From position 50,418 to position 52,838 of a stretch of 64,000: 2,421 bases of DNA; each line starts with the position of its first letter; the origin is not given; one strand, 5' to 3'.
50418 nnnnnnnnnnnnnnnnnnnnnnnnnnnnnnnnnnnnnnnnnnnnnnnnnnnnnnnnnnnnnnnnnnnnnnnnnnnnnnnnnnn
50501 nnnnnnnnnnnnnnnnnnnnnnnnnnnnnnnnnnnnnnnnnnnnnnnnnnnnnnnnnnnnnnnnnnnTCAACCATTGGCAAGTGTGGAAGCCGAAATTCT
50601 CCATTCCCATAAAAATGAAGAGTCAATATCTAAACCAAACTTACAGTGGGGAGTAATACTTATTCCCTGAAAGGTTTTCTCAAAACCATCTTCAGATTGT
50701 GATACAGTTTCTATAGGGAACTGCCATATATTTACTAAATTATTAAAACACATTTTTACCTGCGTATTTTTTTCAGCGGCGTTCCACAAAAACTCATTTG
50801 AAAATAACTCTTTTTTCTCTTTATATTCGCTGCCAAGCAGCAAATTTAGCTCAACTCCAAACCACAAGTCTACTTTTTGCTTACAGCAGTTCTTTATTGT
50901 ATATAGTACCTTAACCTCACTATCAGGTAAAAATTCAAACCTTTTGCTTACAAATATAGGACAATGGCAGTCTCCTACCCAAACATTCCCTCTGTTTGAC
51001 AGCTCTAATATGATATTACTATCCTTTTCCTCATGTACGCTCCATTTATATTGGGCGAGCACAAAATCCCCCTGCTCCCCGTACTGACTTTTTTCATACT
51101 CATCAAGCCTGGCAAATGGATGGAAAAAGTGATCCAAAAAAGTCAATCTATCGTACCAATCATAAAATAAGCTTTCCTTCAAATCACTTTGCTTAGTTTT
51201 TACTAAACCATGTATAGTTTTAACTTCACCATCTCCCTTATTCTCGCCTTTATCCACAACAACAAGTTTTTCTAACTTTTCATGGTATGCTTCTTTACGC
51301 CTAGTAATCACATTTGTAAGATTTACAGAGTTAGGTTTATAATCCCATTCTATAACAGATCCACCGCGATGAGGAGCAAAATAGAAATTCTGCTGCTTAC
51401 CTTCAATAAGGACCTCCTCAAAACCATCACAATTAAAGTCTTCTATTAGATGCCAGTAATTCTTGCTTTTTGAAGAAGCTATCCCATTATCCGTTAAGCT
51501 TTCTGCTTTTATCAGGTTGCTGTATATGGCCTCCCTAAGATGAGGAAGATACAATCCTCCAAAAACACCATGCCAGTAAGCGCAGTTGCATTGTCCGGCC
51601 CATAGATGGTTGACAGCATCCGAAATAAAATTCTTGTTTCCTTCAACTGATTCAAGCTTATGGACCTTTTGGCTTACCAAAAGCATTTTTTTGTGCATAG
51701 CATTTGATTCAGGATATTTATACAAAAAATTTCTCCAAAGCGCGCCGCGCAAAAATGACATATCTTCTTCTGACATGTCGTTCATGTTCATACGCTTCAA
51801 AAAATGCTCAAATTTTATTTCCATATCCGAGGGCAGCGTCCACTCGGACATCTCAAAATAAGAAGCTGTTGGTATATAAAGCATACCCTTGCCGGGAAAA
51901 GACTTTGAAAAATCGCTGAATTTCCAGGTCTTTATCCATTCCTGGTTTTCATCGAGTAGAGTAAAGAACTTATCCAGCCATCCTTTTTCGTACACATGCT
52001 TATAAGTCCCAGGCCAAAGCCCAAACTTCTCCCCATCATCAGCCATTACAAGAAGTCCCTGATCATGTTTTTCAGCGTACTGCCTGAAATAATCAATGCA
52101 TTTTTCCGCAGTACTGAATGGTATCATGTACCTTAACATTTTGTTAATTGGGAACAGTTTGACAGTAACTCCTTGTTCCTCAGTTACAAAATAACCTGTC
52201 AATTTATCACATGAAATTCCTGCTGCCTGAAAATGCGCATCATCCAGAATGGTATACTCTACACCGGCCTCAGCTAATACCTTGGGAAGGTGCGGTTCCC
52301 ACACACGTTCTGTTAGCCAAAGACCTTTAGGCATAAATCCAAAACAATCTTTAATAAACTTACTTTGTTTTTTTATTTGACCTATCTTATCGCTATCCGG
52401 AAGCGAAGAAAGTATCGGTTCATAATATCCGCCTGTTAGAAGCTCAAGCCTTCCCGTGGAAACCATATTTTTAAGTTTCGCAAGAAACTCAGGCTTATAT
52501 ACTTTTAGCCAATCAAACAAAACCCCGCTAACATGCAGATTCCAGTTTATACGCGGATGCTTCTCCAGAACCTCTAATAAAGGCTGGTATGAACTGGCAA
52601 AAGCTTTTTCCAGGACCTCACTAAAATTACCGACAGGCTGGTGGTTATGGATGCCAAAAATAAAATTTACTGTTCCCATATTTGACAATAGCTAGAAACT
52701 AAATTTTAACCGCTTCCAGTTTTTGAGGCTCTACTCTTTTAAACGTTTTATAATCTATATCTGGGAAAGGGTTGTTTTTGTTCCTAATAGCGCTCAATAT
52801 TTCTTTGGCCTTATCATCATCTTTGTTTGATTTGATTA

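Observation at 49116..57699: Two GH57 glycogen-type enzymes inserted inside a complete mannose-family PTS / HprK-RapZ-PtsN regulatory block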

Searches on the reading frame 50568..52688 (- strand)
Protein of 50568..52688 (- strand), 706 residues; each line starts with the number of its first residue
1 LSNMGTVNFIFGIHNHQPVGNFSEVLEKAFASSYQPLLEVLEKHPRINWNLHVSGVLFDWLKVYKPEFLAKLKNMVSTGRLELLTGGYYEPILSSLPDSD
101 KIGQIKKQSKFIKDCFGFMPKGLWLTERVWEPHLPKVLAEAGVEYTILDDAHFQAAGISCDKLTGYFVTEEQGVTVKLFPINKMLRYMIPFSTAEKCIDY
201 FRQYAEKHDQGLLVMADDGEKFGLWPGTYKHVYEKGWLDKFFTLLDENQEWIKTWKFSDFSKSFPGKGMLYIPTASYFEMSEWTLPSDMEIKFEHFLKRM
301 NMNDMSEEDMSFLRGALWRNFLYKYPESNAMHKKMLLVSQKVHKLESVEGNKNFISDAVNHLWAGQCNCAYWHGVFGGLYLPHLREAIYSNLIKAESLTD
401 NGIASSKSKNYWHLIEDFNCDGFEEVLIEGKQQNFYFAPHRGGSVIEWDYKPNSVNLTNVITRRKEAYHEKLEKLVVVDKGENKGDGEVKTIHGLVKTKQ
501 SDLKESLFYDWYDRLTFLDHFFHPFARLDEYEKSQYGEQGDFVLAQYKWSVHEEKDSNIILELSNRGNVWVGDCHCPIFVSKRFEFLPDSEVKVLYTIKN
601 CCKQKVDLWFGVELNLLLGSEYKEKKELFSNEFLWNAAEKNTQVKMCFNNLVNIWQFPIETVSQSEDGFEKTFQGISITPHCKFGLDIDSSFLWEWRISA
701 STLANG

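Call 3: search_protein_families(library=pfam, proteins=[window:50568-52688:-])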
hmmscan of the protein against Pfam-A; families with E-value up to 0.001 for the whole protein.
window:50568-52688:- (706 aa): 4 families
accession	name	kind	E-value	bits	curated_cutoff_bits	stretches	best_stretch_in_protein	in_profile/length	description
PF09095.17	AmyA-gluTrfs_C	-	2.5e-61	208.2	22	1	417-690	1-278/284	Alpha-amylase/4-alpha-glucanotransferase, C-terminal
PF03065.20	Glyco_hydro_57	-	5.1e-54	184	21.2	1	10-273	1-291/291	Glycosyl hydrolase family 57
PF09094.16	AmyA-A_glucT_m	-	3.7e-35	120.6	27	1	317-398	2-79/80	Alpha-amylase/4-alpha-glucanotransferase, middle domain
PF01074.27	Glyco_hydro_38N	-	4e-12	46.5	25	1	27-223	22-218/270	Glycosyl hydrolases family 38 N-terminal domain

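Call 13: find_homologous_proteins(query=window:50568-52688:-)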
Query window:50568-52688:- (706 aa): 8000 proteins with E <= 0.001 among 8000 candidates; the best 120 are listed.
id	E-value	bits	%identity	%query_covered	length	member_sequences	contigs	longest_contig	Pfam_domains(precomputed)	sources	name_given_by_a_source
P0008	0.0e+0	1667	100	100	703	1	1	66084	PF09094.17,PF03065.21,PF01074.29,PF09095.18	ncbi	ncbi:MAG: alpha-amylase/4-alpha-glucanotransferase domain-containing protein [bacterium]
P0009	1.4e-217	743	48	99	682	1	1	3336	PF09094.17,PF03065.21,PF01074.29,PF09095.18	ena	-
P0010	1.5e-217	743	48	98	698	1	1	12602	PF09094.17,PF03065.21,PF01074.29,PF09095.18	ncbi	ncbi:MAG: alpha-amylase/4-alpha-glucanotransferase domain-containing protein [bacterium]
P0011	5.5e-217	741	48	99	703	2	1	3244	PF09094.17,PF03065.21,PF01074.29,PF09095.18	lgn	-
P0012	1.2e-216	740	48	99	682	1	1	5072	PF09094.17,PF03065.21,PF01074.29,PF09095.18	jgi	-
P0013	2.1e-215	736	47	98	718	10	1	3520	PF09094.17,PF03065.21,PF01074.29,PF09095.18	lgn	-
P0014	1.6e-213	729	47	99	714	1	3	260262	PF09094.17,PF03065.21,PF01074.29,PF09095.18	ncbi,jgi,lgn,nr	ncbi:MAG TPA: 4-alpha-glucanotransferase [Elusimicrobia bacterium]|jgi:alpha-amylase|nr:4-alpha-gluc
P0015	1.1e-212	727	46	99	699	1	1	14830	PF09094.17,PF03065.21,PF01074.29,PF09095.18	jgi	jgi:hypothetical protein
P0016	4.8e-212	724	49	96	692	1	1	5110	PF09094.17,PF03065.21,PF01074.29,PF09095.18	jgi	jgi:alpha-amylase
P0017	9.4e-212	723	46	98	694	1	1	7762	PF09094.17,PF03065.21,PF01074.29,PF09095.18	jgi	jgi:4-alpha-glucanotransferase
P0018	2.7e-211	722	46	99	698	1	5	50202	PF09094.17,PF03065.21,PF01074.29,PF09095.18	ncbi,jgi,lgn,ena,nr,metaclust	ncbi:MAG: hypothetical protein A2992_02665 [Elusimicrobia bacterium RIFCSPLOWO2_01_FULL_59_12]|nr:MA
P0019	2.9e-211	722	46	98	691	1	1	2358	PF09094.17,PF03065.21,PF01074.29,PF09095.18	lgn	-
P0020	3.4e-211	722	47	97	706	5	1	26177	PF09094.17,PF03065.21,PF01074.29,PF09095.18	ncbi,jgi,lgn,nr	ncbi:MAG: DUF1926 domain-containing protein [Elusimicrobia bacterium]|nr:DUF1926 domain-containing p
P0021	6.1e-211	721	46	99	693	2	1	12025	PF09094.17,PF03065.21,PF01074.29,PF09095.18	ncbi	-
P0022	2.2e-210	719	46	99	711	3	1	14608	PF09094.17,PF03065.21,PF01074.29,PF09095.18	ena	-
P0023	2.3e-210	719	45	99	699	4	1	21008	PF09094.17,PF03065.21,PF01074.29,PF09095.18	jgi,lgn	-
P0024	3.3e-210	718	46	99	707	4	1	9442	PF09094.17,PF03065.21,PF01074.29,PF09095.18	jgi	-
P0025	4.3e-210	718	45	99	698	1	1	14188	PF09094.17,PF03065.21,PF01074.29,PF09095.18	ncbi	-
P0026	5.2e-210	718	47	97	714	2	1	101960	PF09094.17,PF03065.21,PF01074.29,PF09095.18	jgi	-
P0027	2.9e-209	715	45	99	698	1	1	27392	PF09094.17,PF03065.21,PF01074.29,PF09095.18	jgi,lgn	-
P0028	1.3e-208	713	45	99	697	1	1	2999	PF09094.17,PF03065.21,PF01074.29,PF09095.18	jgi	-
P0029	1.7e-208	713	47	99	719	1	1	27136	PF09094.17,PF03065.21,PF01074.29,PF09095.18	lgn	-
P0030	1.8e-208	713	48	96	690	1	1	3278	PF09094.17,PF03065.21,PF01074.29,PF09095.18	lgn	-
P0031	1.9e-208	713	45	98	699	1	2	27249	PF09094.17,PF03065.21,PF01074.29,PF09095.18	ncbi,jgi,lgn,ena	jgi:alpha-amylase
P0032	2.0e-208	712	47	98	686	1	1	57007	PF09094.17,PF03065.21,PF01074.29,PF09095.18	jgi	jgi:4-alpha-glucanotransferase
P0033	4.0e-208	711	47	98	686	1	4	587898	PF09094.17,PF03065.21,PF01074.29,PF09095.18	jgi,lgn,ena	-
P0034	4.0e-208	711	44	99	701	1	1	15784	PF09094.17,PF03065.21,PF01074.29,PF09095.18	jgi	jgi:hypothetical protein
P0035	8.2e-208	710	46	99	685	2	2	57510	PF09094.17,PF03065.21,PF01074.29,PF09095.18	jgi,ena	-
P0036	2.2e-207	709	45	99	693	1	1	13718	PF09094.17,PF03065.21,PF01074.29,PF09095.18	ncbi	-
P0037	2.4e-207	709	45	99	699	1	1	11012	PF09094.17,PF03065.21,PF01074.29,PF09095.18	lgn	-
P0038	2.8e-207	709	44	99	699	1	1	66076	PF09094.17,PF03065.21,PF01074.29,PF09095.18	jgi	-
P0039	2.9e-207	709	45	99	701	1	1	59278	PF09094.17,PF03065.21,PF01074.29,PF09095.18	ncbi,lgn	-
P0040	3.9e-207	708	46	99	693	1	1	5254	PF09094.17,PF03065.21,PF01074.29,PF09095.18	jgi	jgi:alpha-amylase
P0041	5.2e-207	708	45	99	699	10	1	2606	PF09094.17,PF03065.21,PF01074.29,PF09095.18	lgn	-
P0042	8.3e-207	707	44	99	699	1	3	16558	PF09094.17,PF03065.21,PF01074.29,PF09095.18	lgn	-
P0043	1.0e-206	707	46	99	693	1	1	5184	PF09094.17,PF03065.21,PF01074.29,PF09095.18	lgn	-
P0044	1.1e-206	707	44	99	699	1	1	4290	PF09094.17,PF03065.21,PF01074.29,PF09095.18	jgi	jgi:alpha-amylase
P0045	1.3e-206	706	45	99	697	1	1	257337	PF09094.17,PF03065.21,PF01074.29,PF09095.18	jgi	jgi:alpha-amylase/alpha-mannosidase (GH57 family)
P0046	1.5e-206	706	45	96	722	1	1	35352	PF09094.17,PF03065.21,PF01074.29,PF09095.18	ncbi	-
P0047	2.1e-206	706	47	96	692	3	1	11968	PF09094.17,PF03065.21,PF01074.29,PF09095.18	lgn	-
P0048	2.1e-206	706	44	99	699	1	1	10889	PF09094.17,PF03065.21,PF01074.29,PF09095.18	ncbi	-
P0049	4.4e-206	705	45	99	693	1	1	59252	PF09094.17,PF03065.21,PF01074.29,PF09095.18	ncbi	-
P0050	4.7e-206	705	45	98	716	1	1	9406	PF09094.17,PF03065.21,PF01074.29,PF09095.18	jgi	-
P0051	5.8e-206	704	46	98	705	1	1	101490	PF09094.17,PF03065.21,PF01074.29,PF09095.18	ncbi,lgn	-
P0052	6.9e-206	704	45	99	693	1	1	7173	PF09094.17,PF03065.21,PF01074.29,PF09095.18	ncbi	-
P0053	8.3e-206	704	48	99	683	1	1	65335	PF09094.17,PF03065.21,PF01074.29,PF09095.18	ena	-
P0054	9.3e-206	704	46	99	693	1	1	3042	PF09094.17,PF03065.21,PF01074.29,PF09095.18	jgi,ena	-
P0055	9.6e-206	704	46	98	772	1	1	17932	PF09094.17,PF03065.21,PF01074.29,PF09095.18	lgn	-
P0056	1.4e-205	703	48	97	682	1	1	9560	PF09094.17,PF03065.21,PF09095.18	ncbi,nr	ncbi:MAG: DUF1926 domain-containing protein [Elusimicrobia bacterium]|nr:DUF1926 domain-containing p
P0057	2.0e-205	703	46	99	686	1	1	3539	PF09094.17,PF03065.21,PF01074.29,PF09095.18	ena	-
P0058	2.3e-205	702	46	99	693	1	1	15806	PF09094.17,PF03065.21,PF01074.29,PF09095.18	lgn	-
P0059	3.0e-205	702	44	99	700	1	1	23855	PF09094.17,PF03065.21,PF01074.29,PF09095.18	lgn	-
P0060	3.6e-205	702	44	98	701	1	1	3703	PF09094.17,PF03065.21,PF01074.29,PF09095.18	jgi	-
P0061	4.8e-205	701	44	99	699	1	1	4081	PF09094.17,PF03065.21,PF01074.29,PF09095.18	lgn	-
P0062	5.4e-205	701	45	97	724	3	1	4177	PF09094.17,PF03065.21,PF01074.29,PF09095.18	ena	-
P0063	7.4e-205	701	45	97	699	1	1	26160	PF09094.17,PF03065.21,PF01074.29,PF09095.18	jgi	jgi:4-alpha-glucanotransferase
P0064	7.6e-205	701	45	99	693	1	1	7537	PF09094.17,PF03065.21,PF01074.29,PF09095.18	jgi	jgi:4-alpha-glucanotransferase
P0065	9.4e-205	700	45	98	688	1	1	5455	PF09094.17,PF03065.21,PF01074.29,PF09095.18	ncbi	ncbi:MAG: alpha-amylase/4-alpha-glucanotransferase domain-containing protein [Endomicrobiales bacter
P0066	9.8e-205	700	46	99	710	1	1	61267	PF09094.17,PF03065.21,PF01074.29,PF09095.18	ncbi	ncbi:MAG: alpha-amylase/4-alpha-glucanotransferase domain-containing protein [Elusimicrobiota bacter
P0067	9.9e-205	700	47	96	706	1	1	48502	PF09094.17,PF03065.21,PF01074.29,PF09095.18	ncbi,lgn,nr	ncbi:MAG: DUF1926 domain-containing protein [Endomicrobiales bacterium]|nr:DUF1926 domain-containing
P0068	1.3e-204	700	44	99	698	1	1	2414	PF09094.17,PF03065.21,PF01074.29,PF09095.18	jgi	jgi:alpha-amylase/alpha-mannosidase (GH57 family)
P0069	1.9e-204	699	45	97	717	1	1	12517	PF09094.17,PF03065.21,PF01074.29,PF09095.18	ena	-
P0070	2.1e-204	699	47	97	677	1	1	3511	PF09094.17,PF03065.21,PF01074.29,PF09095.18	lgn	-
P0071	2.3e-204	699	48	97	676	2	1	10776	PF09094.17,PF03065.21,PF01074.29,PF09095.18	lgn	-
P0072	2.7e-204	699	47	97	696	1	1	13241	PF09094.17,PF03065.21,PF01074.29,PF09095.18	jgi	jgi:alpha-amylase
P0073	2.8e-204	699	44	99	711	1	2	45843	PF09094.17,PF03065.21,PF01074.29,PF09095.18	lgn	-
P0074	3.4e-204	698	45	98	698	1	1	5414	PF09094.17,PF03065.21,PF01074.29,PF09095.18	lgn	-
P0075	4.2e-204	698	47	95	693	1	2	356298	PF09094.17,PF03065.21,PF01074.29,PF09095.18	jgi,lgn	jgi:alpha-amylase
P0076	4.5e-204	698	47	96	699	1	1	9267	PF09094.17,PF03065.21,PF01074.29,PF09095.18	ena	-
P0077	6.2e-204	698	46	97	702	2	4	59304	PF09094.17,PF03065.21,PF01074.29,PF09095.18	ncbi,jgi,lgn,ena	-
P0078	1.1e-203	697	45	99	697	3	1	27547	PF09094.17,PF03065.21,PF01074.29,PF09095.18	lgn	-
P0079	1.3e-203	697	47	94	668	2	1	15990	PF09094.17,PF03065.21,PF01074.29,PF09095.18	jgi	jgi:alpha-amylase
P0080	1.5e-203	696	47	96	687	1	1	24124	PF09094.17,PF03065.21,PF01074.29,PF09095.18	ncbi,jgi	ncbi:MAG: alpha-amylase/4-alpha-glucanotransferase domain-containing protein [Endomicrobiales bacter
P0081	1.6e-203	696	44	99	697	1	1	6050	PF09094.17,PF03065.21,PF01074.29,PF09095.18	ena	-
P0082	6.5e-203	694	45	97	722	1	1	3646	PF09094.17,PF03065.21,PF01074.29,PF09095.18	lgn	-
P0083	6.6e-203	694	44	99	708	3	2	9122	PF09094.17,PF03065.21,PF01074.29,PF09095.18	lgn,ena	-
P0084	8.9e-203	694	44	99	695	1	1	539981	PF09094.17,PF03065.21,PF01074.29,PF09095.18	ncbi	-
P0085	1.4e-202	693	45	98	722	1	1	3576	PF09094.17,PF03065.21,PF01074.29,PF09095.18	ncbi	ncbi:MAG: alpha-amylase/4-alpha-glucanotransferase domain-containing protein [bacterium]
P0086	1.9e-202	693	43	99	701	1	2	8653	PF09094.17,PF03065.21,PF01074.29,PF09095.18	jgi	jgi:hypothetical protein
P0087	3.0e-202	692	46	97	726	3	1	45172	PF09094.17,PF03065.21,PF01074.29,PF09095.18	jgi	-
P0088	4.6e-202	691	47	97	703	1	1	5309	PF09094.17,PF03065.21,PF01074.29,PF09095.18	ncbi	ncbi:MAG: alpha-amylase/4-alpha-glucanotransferase domain-containing protein [Endomicrobiia bacteriu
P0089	5.3e-202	691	45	97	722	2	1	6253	PF09094.17,PF03065.21,PF01074.29,PF09095.18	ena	-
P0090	6.2e-202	691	46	97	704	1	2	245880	PF09094.17,PF03065.21,PF01074.29,PF09095.18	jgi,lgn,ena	-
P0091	7.3e-202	691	46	97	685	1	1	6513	PF09094.17,PF03065.21,PF01074.29,PF09095.18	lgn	-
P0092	8.9e-202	690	45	98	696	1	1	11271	PF09094.17,PF03065.21,PF01074.29,PF09095.18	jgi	jgi:alpha-amylase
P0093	9.1e-202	690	45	98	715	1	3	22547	PF09094.17,PF03065.21,PF01074.29,PF09095.18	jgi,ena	-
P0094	1.0e-201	690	45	97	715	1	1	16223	PF09094.17,PF03065.21,PF09095.18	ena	-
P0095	1.3e-201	690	48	99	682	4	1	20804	PF09094.17,PF03065.21,PF01074.29,PF09095.18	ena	-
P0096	1.7e-201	690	44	97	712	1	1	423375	PF09094.17,PF03065.21,PF01074.29,PF09095.18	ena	-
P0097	1.9e-201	689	46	96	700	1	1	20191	PF09094.17,PF03065.21,PF01074.29,PF09095.18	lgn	-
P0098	2.4e-201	689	47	98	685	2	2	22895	PF09094.17,PF03065.21,PF01074.29,PF09095.18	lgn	-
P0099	2.8e-201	689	44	99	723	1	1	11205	PF09094.17,PF03065.21,PF01074.29,PF09095.18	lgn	-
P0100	3.9e-201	688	46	95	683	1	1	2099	PF09094.17,PF03065.21,PF01074.29,PF09095.18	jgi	jgi:alpha-amylase/alpha-mannosidase (GH57 family)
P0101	7.7e-201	687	48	98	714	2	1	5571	PF09094.17,PF03065.21,PF01074.29,PF09095.18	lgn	-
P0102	1.0e-200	687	47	96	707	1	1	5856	PF09094.17,PF03065.21,PF01074.29,PF09095.18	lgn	-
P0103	1.5e-200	686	46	97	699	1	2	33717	PF09094.17,PF03065.21,PF01074.29,PF09095.18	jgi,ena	-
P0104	1.7e-200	686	45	97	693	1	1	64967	PF09094.17,PF03065.21,PF01074.29,PF09095.18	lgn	-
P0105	1.9e-200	686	46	99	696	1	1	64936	PF09094.17,PF03065.21,PF01074.29,PF09095.18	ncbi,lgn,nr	ncbi:MAG: DUF1926 domain-containing protein [Elusimicrobia bacterium]|nr:DUF1926 domain-containing p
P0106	1.9e-200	686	44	99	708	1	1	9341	PF09094.17,PF03065.21,PF01074.29,PF09095.18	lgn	-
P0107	1.9e-200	686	47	95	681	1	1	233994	PF09094.17,PF03065.21,PF01074.29,PF09095.18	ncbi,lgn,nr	ncbi:MAG: DUF1926 domain-containing protein [Endomicrobiales bacterium]|nr:DUF1926 domain-containing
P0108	2.0e-200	686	46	97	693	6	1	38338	PF09094.17,PF03065.21,PF09095.18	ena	-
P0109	2.2e-200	686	44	99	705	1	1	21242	PF09094.17,PF03065.21,PF01074.29,PF09095.18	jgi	-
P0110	3.0e-200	685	44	98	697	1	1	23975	PF09094.17,PF03065.21,PF01074.29,PF09095.18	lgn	-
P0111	3.3e-200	685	46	97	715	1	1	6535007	PF09094.17,PF03065.21,PF01074.29,PF09095.18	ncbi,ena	-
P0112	4.1e-200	685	44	99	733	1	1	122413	PF09094.17,PF03065.21,PF01074.29,PF09095.18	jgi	jgi:4-alpha-glucanotransferase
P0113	5.7e-200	685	46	98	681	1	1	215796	PF09094.17,PF03065.21,PF01074.29,PF09095.18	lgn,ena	-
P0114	6.1e-200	684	47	97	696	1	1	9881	PF09094.17,PF03065.21,PF01074.29,PF09095.18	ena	-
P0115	7.8e-200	684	45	98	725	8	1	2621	PF09094.17,PF03065.21,PF01074.29,PF09095.18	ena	-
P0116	8.3e-200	684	43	99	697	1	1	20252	PF09094.17,PF03065.21,PF01074.29,PF09095.18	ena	-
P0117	1.9e-199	683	44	98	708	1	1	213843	PF09094.17,PF03065.21,PF01074.29,PF09095.18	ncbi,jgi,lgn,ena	ncbi:MAG: alpha-amylase/4-alpha-glucanotransferase domain-containing protein [Elusimicrobiota bacter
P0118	2.3e-199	682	45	99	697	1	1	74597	PF09094.17,PF03065.21,PF01074.29,PF09095.18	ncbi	-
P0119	3.5e-199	682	45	98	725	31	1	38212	PF09094.17,PF03065.21,PF01074.29,PF09095.18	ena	-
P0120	4.4e-199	682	46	97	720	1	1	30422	PF09094.17,PF03065.21,PF01074.29,PF09095.18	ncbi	-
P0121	6.3e-199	681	45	97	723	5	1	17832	PF09094.17,PF03065.21,PF01074.29,PF09095.18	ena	-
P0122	9.9e-199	680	46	97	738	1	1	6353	PF09094.17,PF03065.21,PF01074.29,PF09095.18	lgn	-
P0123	1.6e-198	680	44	97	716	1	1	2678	PF09094.17,PF03065.21,PF01074.29,PF09095.18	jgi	-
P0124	2.7e-198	679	46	96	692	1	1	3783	PF09094.17,PF03065.21,PF01074.29,PF09095.18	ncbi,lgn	ncbi:MAG: alpha-amylase/4-alpha-glucanotransferase domain-containing protein [Elusimicrobiota bacter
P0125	2.7e-198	679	45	97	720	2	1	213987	PF09094.17,PF03065.21,PF01074.29,PF09095.18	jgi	-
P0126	4.0e-198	678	43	99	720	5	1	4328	PF09094.17,PF03065.21,PF01074.29,PF09095.18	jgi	-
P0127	4.2e-198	678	45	98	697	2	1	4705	PF09094.17,PF03065.21,PF01074.29,PF09095.18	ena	-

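Call 15: find_related_loci(query=A1, collection=genome_contigs, flank=10000)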
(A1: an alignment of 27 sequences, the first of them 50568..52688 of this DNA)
Query A1 (706 aa) in genome_contigs; peptide patterns used: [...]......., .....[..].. (x = any residue, [..] = any of these).
600 stretches matched a pattern (row limit reached: there are more); 585 encode a relative of the query (tblastn E <= 1e-3); the best 80 are kept; 80 distinct loci.
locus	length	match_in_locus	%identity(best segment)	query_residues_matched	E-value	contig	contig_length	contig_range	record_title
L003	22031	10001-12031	48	4-699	0e+0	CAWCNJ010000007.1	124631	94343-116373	MAG: Endomicrobiales bacterium isolate MFD09286.bin.2.87 genome assembly, contig: contig_59875, whole genome shotgun seq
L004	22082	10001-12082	44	3-701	0e+0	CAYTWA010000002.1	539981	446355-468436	MAG TPA_asm: uncultured Elusimicrobia sp. isolate SRP150892_co2_137 genome assembly, contig: NODE_4_length_539981_cov_13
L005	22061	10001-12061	45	7-698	0e+0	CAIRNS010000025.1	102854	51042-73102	MAG: uncultured Elusimicrobia bacterium isolate AM-2014_bin-1828 genome assembly, contig: bin-1828:25/31, whole genome s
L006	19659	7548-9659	46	7-691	0e+0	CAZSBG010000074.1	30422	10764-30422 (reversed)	MAG TPA_asm: uncultured Cytophagia bacterium isolate SRP141376_co4_290 genome assembly, contig: NODE_2712_length_30422_c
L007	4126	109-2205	44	4-702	0e+0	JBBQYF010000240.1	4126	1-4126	MAG: Elusimicrobiota bacterium isolate Co_metawrap_2151 Cmw_2151_k141_22579497_length_4126_cov_7.0000, whole genome shot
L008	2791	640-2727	44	12-686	0e+0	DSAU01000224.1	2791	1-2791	MAG TPA_asm: bacterium isolate SpSt-1156 Ga0129302_1024630, whole genome shotgun sequence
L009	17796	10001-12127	45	4-703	0e+0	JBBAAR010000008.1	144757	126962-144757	MAG: Elusimicrobiota bacterium isolate SO_2017_GW3_47 scaffold_136_c1_OW296A_2017, whole genome shotgun sequence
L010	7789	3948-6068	44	1-686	0e+0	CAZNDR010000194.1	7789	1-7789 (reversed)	MAG TPA_asm: uncultured Cytophagia bacterium isolate SRP098346_co1_315 genome assembly, contig: NODE_12856_length_7789_c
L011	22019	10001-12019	46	4-692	0e+0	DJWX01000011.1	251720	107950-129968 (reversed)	MAG TPA_asm: Candidatus Ruminimicrobiellum ovillum isolate UBA7019 UBA7019_contig_1277, whole genome shotgun sequence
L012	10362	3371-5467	43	4-683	0e+0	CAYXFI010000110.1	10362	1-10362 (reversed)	MAG TPA_asm: uncultured Cytophagia bacterium isolate SRP338002_co1_109 genome assembly, contig: NODE_6006_length_10362_c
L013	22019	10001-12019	45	4-692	0e+0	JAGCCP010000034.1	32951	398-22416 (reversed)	MAG: Candidatus Ruminimicrobiellum bubulum isolate RGIG9669 Yak_Omasum-2__c562074, whole genome shotgun sequence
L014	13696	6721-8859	44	4-701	0e+0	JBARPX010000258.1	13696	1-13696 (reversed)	MAG: Candidatus Zixiibacteriota bacterium isolate MFD13424_ilm_asm_bin49 k127_339610, whole genome shotgun sequence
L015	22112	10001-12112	43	4-686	0e+0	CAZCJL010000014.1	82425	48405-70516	MAG TPA_asm: uncultured Cytophagia bacterium isolate SRP141376_co4_213 genome assembly, contig: NODE_478_length_82425_co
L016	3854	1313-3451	43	4-701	0e+0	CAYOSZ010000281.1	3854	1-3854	MAG TPA_asm: uncultured Ignavibacteria bacterium isolate SRP214966_co2_364 genome assembly, contig: NODE_51524_length_38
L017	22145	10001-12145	43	4-698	0e+0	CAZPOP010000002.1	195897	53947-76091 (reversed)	MAG TPA_asm: uncultured Ignavibacteria bacterium isolate SRP214966_co5_260 genome assembly, contig: NODE_5_length_195897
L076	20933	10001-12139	39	6-705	1e-167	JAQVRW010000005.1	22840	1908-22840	MAG: Candidatus Zixiibacteriota bacterium isolate STF1_26 NODE_5283_length_22840_cov_2.731079_Sandtown_F1, whole genome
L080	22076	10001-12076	40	4-686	2e-166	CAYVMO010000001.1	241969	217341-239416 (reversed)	MAG TPA_asm: uncultured Ignavibacteriaceae bacterium isolate SRP323688_co1_43 genome assembly, contig: NODE_80_length_24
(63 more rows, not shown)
